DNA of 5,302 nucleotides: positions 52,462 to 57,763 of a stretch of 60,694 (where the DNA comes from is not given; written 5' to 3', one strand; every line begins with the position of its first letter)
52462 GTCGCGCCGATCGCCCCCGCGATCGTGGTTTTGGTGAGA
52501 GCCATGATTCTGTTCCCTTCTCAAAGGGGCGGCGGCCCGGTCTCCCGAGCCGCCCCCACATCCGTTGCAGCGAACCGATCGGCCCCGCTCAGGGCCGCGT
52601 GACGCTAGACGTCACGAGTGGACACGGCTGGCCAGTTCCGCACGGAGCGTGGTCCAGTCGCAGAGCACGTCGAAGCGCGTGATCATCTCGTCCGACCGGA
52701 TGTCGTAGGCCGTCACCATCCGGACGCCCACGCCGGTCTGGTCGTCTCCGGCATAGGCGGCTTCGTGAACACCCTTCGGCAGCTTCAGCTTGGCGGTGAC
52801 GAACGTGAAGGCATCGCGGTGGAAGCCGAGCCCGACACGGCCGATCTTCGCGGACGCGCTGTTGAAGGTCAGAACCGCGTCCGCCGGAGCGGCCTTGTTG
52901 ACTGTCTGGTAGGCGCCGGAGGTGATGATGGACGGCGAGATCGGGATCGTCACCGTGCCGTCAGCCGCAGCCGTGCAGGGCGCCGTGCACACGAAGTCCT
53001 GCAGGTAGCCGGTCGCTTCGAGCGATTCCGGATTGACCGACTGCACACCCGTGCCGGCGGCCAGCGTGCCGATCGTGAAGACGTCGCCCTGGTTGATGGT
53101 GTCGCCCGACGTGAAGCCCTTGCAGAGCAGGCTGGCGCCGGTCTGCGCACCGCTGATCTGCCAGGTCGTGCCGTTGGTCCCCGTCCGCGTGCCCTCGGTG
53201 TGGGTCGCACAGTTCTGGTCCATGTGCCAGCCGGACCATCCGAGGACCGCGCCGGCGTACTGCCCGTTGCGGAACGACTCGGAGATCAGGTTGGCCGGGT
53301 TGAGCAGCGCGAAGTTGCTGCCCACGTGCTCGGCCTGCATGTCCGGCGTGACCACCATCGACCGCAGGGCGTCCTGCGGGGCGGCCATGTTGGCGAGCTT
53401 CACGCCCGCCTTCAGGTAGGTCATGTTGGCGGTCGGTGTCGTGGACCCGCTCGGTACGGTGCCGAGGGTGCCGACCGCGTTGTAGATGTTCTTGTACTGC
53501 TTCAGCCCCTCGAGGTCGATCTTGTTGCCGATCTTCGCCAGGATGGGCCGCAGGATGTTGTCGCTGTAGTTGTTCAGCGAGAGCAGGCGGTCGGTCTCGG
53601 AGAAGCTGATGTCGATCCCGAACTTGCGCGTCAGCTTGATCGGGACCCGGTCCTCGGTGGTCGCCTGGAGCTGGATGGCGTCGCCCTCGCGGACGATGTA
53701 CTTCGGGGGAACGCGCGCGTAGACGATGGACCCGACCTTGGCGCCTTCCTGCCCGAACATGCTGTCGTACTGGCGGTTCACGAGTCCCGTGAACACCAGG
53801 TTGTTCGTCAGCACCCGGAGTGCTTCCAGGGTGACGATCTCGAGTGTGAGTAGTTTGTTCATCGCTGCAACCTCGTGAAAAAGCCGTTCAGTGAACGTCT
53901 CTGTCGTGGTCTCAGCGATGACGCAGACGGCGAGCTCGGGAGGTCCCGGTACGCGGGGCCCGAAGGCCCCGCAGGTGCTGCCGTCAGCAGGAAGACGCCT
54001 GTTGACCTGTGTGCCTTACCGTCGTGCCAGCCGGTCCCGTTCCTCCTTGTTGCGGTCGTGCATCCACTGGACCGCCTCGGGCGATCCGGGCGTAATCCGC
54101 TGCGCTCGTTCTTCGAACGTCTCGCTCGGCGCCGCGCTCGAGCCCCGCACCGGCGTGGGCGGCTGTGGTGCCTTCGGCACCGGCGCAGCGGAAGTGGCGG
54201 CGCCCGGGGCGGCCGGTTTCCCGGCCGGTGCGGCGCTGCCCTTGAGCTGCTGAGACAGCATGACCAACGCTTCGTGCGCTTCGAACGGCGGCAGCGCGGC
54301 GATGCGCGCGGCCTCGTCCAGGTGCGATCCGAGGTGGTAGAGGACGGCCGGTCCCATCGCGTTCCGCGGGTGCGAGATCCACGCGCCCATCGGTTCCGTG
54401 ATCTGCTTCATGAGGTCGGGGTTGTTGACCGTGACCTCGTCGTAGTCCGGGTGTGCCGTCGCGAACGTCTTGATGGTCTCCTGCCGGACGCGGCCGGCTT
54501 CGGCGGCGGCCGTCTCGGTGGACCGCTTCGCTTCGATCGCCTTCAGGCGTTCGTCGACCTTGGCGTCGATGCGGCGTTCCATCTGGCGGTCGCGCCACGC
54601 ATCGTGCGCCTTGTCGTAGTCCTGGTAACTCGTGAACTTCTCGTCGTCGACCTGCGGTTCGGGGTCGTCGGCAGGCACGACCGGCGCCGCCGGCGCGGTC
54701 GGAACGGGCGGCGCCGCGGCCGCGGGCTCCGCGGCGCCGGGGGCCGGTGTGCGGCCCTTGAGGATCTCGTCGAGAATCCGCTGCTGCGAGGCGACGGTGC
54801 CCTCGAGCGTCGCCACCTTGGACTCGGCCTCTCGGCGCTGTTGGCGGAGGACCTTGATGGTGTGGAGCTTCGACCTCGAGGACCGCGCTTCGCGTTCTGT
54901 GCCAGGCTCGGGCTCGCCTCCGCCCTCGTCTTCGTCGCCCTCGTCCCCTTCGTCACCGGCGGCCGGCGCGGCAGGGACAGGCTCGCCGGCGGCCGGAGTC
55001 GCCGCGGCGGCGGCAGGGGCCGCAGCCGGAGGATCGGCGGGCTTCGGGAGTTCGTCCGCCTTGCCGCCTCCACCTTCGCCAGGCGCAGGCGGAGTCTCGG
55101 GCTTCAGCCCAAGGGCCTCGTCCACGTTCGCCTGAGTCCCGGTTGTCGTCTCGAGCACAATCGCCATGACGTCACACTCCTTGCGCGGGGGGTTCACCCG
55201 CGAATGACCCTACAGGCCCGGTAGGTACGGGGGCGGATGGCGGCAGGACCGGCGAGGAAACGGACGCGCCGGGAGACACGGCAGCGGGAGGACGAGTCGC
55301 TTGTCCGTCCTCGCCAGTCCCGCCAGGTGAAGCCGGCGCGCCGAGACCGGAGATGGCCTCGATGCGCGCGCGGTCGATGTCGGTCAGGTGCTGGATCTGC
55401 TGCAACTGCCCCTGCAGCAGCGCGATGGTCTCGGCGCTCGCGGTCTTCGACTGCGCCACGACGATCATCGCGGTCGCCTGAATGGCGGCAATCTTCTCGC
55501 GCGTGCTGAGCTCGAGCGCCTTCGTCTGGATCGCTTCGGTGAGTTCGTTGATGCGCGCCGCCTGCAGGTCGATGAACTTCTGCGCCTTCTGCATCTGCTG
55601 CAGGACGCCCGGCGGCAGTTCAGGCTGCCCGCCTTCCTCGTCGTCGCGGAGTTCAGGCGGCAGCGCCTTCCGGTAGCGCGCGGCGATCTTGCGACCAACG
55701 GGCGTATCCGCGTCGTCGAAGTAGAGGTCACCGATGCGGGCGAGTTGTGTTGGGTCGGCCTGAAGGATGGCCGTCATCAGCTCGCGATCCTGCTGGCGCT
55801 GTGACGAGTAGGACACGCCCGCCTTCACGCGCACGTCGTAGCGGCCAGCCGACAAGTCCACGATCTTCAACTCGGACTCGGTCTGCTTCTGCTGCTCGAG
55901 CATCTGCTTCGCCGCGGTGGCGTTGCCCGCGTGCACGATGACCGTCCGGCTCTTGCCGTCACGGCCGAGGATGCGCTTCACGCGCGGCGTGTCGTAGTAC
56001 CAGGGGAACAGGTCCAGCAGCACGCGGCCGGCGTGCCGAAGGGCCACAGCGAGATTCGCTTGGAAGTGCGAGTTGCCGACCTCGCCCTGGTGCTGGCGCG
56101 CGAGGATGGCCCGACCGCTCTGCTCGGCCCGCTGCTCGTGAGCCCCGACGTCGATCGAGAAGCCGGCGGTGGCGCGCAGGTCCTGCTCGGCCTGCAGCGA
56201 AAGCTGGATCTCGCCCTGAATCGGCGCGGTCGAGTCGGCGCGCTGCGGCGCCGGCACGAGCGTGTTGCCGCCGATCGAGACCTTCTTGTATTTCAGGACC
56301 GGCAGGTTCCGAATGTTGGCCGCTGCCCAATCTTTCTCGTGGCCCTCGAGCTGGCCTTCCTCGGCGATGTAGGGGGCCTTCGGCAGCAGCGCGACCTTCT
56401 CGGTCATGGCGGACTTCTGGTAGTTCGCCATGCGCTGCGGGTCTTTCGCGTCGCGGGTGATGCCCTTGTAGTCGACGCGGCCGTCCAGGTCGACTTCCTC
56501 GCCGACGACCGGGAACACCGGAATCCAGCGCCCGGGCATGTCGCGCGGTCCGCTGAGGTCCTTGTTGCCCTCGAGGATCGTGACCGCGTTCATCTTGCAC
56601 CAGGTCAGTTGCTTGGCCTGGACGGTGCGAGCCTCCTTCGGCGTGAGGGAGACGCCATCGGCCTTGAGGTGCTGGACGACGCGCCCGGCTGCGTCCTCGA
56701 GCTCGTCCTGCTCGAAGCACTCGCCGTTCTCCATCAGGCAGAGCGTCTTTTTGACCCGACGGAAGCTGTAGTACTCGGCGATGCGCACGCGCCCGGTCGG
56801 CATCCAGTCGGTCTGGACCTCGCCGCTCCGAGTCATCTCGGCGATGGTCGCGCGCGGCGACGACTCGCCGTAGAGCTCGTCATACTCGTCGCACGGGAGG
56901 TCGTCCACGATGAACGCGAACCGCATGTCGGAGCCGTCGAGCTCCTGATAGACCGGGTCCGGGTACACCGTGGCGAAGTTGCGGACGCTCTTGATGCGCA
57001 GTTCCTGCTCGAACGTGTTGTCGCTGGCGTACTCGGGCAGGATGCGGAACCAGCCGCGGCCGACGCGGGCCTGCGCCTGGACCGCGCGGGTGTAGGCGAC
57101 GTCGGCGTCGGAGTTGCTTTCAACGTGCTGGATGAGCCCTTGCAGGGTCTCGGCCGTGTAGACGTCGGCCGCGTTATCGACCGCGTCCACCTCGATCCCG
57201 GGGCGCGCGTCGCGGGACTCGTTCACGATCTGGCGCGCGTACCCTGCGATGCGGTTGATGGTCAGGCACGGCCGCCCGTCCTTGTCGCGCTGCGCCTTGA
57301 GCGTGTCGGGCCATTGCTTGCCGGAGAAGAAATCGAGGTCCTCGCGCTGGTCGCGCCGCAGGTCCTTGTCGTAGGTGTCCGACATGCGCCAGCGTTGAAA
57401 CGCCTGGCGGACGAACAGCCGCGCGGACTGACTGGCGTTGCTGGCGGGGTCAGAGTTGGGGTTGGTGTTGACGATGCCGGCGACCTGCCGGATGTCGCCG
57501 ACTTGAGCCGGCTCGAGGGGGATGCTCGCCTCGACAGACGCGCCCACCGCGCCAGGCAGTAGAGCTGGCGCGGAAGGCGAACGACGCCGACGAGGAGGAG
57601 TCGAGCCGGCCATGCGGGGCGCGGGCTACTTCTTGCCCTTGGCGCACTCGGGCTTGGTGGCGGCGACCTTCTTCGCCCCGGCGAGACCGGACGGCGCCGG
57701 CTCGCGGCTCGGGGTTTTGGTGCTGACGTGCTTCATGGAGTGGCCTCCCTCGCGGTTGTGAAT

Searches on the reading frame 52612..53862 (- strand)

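Call 74: search_protein_families(library=phrogs, proteins=[window:52612-53862:-], max_evalue=0.00001)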
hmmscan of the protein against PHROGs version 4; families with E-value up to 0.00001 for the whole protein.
window:52612-53862:- (416 aa): 1 family
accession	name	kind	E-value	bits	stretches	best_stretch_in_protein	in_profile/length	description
phrog_283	-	head and packaging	4.7e-54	185.2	1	2-414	3-381/385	major head protein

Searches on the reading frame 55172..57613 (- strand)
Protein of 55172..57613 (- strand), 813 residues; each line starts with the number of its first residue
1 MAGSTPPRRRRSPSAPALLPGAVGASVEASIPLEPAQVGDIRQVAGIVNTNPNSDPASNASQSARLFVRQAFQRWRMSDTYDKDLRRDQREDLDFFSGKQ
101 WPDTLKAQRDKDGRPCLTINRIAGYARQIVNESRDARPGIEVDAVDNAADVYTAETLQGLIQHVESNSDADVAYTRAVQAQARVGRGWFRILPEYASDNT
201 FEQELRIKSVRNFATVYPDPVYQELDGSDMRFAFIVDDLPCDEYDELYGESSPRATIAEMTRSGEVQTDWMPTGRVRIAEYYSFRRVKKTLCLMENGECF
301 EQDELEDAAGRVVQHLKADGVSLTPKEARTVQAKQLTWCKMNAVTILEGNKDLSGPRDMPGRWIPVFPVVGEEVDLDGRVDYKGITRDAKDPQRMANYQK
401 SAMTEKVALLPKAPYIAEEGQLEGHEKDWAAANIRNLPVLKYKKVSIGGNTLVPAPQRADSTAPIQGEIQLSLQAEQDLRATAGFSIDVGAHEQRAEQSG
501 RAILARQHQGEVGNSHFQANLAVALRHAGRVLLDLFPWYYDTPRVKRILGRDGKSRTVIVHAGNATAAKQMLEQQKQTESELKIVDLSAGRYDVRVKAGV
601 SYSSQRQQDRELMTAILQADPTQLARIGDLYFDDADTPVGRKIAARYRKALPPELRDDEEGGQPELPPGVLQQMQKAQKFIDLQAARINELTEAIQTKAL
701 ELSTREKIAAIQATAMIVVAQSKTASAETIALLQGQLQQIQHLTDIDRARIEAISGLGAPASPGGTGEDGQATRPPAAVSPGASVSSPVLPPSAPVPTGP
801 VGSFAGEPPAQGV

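Call 74: search_protein_families(library=phrogs, proteins=[window:55172-57613:-], max_evalue=0.00001)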
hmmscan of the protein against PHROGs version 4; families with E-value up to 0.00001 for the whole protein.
window:55172-57613:- (813 aa): 2 families
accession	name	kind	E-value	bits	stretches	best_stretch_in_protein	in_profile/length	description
phrog_156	-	head and packaging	5.4e-110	369.8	1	70-740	14-639/681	portal protein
phrog_14911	-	unknown function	6.4e-23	82.3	1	83-451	22-383/404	-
